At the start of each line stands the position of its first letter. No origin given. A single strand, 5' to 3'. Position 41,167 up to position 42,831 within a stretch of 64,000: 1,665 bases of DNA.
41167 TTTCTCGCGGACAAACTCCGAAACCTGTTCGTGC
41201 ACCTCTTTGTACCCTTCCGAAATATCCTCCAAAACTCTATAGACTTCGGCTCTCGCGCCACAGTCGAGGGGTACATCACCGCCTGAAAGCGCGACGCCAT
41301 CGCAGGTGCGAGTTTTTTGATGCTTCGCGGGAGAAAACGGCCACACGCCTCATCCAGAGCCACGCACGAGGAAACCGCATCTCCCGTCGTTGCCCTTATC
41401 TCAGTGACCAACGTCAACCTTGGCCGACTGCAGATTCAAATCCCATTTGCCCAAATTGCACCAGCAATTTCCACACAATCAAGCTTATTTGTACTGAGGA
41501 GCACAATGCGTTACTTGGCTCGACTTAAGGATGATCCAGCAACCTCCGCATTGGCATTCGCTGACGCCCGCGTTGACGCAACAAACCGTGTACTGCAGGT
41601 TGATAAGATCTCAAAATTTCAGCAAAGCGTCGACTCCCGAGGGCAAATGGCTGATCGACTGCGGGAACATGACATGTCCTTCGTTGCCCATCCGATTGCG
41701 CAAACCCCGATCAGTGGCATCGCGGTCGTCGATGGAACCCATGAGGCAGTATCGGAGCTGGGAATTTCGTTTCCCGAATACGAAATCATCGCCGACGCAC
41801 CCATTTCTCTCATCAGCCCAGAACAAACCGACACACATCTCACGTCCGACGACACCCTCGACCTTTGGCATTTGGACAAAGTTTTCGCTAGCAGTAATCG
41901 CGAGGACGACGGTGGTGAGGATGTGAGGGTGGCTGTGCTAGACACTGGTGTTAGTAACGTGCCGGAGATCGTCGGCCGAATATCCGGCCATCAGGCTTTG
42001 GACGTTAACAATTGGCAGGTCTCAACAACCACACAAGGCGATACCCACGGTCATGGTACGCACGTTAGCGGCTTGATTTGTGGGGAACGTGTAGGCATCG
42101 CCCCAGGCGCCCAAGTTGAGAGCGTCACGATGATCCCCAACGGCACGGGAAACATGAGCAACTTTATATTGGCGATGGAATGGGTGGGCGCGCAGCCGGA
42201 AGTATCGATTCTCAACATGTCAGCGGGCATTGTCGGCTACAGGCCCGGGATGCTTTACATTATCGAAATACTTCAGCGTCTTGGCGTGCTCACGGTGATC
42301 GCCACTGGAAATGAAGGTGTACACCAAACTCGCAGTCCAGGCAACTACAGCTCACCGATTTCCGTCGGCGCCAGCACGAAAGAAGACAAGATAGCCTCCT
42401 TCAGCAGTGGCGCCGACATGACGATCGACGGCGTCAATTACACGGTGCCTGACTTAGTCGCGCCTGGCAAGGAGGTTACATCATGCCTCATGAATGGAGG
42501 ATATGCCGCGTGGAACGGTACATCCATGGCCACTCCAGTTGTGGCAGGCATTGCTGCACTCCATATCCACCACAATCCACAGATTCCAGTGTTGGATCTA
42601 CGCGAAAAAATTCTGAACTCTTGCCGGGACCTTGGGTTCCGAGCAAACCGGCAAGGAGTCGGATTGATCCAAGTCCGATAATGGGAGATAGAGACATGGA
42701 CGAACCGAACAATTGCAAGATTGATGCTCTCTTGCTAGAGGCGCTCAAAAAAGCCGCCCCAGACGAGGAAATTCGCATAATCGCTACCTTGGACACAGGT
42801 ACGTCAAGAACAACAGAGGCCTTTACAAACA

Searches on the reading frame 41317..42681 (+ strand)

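Call 108: search_protein_families(library=pfam, proteins=[window:41317-42681:+], max_evalue=0.001)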
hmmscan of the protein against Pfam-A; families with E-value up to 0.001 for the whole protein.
window:41317-42681:+ (454 aa): 1 family
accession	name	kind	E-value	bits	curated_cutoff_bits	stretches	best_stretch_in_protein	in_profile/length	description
PF00082.27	Peptidase_S8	-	3.3e-41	141.9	21.8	1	200-448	1-287/288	Subtilase family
